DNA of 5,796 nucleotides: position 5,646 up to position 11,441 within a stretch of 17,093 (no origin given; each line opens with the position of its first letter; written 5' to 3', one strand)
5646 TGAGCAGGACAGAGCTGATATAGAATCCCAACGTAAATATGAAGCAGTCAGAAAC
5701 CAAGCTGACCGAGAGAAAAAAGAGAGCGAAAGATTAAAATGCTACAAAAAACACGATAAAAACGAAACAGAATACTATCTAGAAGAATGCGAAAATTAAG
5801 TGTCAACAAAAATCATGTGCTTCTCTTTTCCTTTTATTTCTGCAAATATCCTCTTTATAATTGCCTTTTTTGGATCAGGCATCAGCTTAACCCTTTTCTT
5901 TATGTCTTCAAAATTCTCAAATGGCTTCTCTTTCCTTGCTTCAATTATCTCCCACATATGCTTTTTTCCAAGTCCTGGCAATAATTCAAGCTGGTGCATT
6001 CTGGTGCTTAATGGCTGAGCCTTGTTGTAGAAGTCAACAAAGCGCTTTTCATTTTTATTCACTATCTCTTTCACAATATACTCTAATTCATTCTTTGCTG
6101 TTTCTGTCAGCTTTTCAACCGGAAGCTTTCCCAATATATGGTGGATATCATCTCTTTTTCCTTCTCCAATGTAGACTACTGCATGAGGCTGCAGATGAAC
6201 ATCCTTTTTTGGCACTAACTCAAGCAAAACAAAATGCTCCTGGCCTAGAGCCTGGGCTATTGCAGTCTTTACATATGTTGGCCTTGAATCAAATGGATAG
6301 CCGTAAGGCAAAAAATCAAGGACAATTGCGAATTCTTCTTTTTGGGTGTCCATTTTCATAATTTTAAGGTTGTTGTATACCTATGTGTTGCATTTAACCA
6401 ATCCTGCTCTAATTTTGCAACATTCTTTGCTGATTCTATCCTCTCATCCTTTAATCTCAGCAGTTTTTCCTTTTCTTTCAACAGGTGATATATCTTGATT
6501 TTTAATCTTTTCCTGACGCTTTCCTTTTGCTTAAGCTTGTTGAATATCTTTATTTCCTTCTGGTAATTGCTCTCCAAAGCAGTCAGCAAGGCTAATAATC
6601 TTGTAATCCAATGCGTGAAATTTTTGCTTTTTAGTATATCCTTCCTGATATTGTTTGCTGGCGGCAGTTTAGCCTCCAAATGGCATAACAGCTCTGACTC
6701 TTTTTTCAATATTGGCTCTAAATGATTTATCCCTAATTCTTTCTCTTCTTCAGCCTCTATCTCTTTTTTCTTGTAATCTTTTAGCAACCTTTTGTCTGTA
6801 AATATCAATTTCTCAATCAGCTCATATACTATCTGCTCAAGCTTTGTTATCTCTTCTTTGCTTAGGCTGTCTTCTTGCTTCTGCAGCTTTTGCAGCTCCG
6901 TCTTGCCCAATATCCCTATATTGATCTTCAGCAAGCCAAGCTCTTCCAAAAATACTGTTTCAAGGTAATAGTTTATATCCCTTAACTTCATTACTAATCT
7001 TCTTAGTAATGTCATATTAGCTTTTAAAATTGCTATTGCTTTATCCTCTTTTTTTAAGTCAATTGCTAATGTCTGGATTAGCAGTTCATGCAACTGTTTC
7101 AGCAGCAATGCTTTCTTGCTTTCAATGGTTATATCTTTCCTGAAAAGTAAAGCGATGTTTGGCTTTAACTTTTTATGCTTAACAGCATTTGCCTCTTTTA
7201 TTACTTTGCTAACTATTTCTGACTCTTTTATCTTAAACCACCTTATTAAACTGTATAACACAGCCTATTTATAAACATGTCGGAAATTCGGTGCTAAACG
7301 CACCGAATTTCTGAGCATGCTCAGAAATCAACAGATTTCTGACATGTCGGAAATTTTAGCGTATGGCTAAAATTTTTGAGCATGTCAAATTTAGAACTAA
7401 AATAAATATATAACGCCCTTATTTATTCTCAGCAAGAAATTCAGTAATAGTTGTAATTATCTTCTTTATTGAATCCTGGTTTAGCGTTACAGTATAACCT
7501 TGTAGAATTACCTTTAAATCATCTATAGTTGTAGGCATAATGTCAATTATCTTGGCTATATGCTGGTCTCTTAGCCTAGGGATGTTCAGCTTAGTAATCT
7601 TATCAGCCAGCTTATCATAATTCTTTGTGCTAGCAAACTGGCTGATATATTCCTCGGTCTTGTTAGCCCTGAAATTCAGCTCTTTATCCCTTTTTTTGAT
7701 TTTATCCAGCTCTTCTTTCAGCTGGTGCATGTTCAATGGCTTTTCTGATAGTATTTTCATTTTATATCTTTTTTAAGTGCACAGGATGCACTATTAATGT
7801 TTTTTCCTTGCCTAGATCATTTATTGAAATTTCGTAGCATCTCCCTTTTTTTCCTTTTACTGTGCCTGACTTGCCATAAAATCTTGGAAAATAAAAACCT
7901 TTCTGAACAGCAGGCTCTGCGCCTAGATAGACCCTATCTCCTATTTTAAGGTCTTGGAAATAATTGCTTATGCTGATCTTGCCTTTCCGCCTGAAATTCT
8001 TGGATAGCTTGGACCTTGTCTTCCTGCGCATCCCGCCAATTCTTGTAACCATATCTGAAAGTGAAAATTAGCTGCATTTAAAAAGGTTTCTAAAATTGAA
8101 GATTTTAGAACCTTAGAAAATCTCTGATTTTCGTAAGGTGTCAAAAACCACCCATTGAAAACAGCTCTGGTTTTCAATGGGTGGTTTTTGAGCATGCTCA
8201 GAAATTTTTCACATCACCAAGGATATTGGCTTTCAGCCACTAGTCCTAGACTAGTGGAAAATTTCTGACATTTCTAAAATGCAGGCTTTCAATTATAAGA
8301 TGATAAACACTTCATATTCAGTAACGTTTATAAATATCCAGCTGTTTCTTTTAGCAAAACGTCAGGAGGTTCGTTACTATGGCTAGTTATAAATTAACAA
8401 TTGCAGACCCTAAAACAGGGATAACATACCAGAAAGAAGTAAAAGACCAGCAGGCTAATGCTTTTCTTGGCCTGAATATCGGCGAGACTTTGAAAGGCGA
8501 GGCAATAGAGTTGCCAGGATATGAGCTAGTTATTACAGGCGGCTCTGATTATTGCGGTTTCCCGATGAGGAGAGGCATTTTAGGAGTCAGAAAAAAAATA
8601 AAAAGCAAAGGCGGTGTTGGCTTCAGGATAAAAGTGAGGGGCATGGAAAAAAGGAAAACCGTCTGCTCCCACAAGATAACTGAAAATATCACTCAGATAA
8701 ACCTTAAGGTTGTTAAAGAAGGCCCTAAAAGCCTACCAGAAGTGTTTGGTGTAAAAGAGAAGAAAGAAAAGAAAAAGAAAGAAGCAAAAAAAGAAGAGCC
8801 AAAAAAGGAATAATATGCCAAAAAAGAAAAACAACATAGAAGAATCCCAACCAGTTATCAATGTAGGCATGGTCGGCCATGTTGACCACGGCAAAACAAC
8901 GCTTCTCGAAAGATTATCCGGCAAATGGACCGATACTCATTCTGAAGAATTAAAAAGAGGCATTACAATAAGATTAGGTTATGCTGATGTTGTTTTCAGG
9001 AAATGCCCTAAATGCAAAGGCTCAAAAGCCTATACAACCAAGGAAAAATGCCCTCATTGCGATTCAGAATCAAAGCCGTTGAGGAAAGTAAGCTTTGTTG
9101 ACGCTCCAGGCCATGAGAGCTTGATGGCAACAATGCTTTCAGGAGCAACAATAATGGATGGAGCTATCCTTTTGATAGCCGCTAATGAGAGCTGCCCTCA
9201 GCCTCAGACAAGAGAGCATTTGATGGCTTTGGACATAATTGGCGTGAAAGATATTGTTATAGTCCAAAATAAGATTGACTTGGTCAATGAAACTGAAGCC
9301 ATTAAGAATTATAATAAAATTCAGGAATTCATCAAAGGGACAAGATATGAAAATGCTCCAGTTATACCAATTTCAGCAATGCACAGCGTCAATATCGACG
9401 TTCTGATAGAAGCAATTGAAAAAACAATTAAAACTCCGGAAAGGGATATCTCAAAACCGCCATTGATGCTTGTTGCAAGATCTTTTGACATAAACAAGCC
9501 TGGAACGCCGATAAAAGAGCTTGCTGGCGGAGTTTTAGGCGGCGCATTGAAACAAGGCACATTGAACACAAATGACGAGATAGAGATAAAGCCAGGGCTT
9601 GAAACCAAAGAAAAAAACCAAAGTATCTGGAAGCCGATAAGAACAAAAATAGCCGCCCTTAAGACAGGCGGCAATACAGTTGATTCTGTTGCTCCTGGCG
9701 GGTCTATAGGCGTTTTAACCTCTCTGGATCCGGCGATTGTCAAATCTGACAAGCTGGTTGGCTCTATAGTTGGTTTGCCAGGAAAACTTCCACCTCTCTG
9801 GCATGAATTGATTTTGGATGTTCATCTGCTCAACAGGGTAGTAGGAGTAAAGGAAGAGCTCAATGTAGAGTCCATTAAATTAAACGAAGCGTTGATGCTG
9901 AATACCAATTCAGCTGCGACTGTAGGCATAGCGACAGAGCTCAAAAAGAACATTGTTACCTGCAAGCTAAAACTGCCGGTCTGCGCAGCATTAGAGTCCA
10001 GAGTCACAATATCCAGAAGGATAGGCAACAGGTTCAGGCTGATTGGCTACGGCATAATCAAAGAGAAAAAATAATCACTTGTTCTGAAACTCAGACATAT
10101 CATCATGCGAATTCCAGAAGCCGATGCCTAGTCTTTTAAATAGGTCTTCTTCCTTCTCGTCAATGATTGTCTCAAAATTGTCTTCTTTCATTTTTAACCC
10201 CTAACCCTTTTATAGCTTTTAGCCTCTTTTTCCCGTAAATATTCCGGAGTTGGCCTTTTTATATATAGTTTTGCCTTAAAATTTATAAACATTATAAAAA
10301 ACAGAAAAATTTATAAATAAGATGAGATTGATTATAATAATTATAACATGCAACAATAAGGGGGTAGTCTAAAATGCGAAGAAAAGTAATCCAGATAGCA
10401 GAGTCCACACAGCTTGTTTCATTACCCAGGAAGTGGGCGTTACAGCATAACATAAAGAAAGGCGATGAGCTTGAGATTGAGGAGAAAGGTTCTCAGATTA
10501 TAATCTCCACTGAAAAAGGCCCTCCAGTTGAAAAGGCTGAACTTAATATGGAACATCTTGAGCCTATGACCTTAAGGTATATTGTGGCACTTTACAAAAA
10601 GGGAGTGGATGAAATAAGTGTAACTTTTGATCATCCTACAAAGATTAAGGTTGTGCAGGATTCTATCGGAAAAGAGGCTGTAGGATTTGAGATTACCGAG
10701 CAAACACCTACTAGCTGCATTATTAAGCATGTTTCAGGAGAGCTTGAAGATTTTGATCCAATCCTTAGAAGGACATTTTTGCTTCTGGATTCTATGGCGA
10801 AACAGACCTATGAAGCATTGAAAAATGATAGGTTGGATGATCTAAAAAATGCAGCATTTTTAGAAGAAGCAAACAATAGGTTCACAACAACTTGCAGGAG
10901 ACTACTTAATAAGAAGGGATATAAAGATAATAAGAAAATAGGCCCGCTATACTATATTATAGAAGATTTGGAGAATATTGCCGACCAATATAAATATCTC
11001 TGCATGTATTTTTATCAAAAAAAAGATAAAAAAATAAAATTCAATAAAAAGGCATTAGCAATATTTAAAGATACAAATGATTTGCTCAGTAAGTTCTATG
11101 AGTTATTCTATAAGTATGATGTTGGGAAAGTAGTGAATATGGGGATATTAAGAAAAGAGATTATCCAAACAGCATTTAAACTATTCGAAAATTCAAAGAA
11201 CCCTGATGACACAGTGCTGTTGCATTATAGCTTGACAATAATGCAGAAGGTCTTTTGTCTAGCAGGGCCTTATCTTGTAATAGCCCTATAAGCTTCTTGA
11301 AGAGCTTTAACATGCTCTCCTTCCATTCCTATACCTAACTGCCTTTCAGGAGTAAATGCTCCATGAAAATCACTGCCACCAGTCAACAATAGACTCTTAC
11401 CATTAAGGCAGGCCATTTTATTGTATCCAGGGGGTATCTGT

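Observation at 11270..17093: Acyl-phosphate-forming kinase, receiver-like proteins and a PHP phosphoesterase, with no histidine kinase: a candidate uncharacterised signalling or modification module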

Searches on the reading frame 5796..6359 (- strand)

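Call 6: search_protein_families(library=pfam, proteins=[window:5796-6359:-], max_evalue=0.001)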
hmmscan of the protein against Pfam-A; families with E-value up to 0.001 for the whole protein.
window:5796-6359:- (187 aa): 2 families
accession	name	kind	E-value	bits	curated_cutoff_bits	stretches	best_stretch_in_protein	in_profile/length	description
PF04919.18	DUF655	-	4.7e-68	229.1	22.2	1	8-185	2-180/181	Protein of unknown function (DUF655)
PF14579.12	HHH_6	-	4.5e-05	24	25.6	1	125-159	28-63/90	Helix-hairpin-helix motif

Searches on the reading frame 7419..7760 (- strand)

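Call 7: search_protein_families(library=pfam, proteins=[window:7419-7760:-], max_evalue=0.01)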
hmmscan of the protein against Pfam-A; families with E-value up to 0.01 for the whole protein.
window:7419-7760:- (113 aa): 1 family
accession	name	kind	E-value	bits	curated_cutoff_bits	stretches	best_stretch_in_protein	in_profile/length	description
PF03874.21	RNA_pol_Rpb4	-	3.9e-11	43.7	25.6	1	15-108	22-115/116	RNA polymerase Rpb4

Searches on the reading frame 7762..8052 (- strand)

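Call 7: search_protein_families(library=pfam, proteins=[window:7762-8052:-], max_evalue=0.01)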
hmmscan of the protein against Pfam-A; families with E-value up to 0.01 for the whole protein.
window:7762-8052:- (96 aa): 1 family
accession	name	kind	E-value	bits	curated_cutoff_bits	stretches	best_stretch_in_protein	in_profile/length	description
PF01157.24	Ribosomal_L21e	-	9.2e-26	90.1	27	1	5-95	4-98/101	Ribosomal protein L21e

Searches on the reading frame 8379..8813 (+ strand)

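Call 7: search_protein_families(library=pfam, proteins=[window:8379-8813:+], max_evalue=0.01)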
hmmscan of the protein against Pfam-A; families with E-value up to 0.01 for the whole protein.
window:8379-8813:+ (144 aa): 1 family
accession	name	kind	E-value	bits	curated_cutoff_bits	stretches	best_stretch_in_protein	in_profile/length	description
PF01092.24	Ribosomal_S6e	-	3.2e-34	117.9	26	1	5-123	2-124/125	Ribosomal protein S6e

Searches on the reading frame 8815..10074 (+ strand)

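Call 6: search_protein_families(library=pfam, proteins=[window:8815-10074:+], max_evalue=0.001)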
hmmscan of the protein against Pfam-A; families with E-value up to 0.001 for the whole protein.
window:8815-10074:+ (419 aa): 4 families
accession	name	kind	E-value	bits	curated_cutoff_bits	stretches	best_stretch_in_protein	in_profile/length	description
PF00009.33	GTP_EFTU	-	1.2e-34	119.9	26.5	1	13-206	2-187/188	Elongation factor Tu GTP binding domain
PF09173.17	eIF2_C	-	5.3e-28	97.5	22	1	331-415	2-86/86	Initiation factor eIF2 gamma, C terminal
PF03144.31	GTP_EFTU_D2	-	2e-06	28.6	30.3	1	238-305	1-61/73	Elongation factor Tu domain 2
PF03193.22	RsgA_GTPase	-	0.00032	21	30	0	114-204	23-107/174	RsgA GTPase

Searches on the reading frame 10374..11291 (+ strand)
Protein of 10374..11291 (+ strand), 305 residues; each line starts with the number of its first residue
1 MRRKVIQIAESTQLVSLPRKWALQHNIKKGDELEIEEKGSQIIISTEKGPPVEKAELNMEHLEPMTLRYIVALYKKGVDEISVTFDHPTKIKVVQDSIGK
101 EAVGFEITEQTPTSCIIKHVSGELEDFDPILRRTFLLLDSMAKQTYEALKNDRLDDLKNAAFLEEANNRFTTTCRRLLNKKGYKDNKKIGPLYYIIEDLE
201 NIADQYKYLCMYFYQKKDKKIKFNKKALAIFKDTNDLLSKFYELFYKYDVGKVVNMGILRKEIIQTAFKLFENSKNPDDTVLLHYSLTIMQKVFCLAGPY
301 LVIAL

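Call 4: search_protein_families(library=pfam, proteins=[window:10374-11291:+], max_evalue=0.1)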
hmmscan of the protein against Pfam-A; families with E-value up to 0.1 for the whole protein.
window:10374-11291:+ (305 aa): 2 families
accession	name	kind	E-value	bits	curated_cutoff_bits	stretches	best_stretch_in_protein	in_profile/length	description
PF04014.23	MazE_antitoxin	-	1.5e-08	34.9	24.7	1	11-48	6-44/48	Antidote-toxin recognition MazE, bacterial antitoxin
PF01895.24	PhoU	-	0.017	15.9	23.5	0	137-209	7-85/89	PhoU domain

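Call 5: search_protein_families(library=ncbifam, proteins=[window:10374-11291:+], max_evalue=0.1)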
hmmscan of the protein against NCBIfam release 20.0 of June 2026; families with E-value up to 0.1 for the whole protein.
window:10374-11291:+ (305 aa): 2 families
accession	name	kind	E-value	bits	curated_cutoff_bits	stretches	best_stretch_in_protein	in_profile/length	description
TIGR02609.1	doc_partner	hypoth_equivalog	0.028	14.8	55.9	1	15-49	12-46/74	putative addiction module antidote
TIGR01439.1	lp_hng_hel_AbrB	domain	0.028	14.1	28.3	1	16-45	11-41/44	transcriptional regulator, AbrB family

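Call 91: search_protein_families(library=padloc, proteins=[window:10374-11291:+], max_evalue=0.01)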
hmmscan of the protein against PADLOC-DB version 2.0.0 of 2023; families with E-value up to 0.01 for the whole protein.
window:10374-11291:+ (305 aa): 0 families
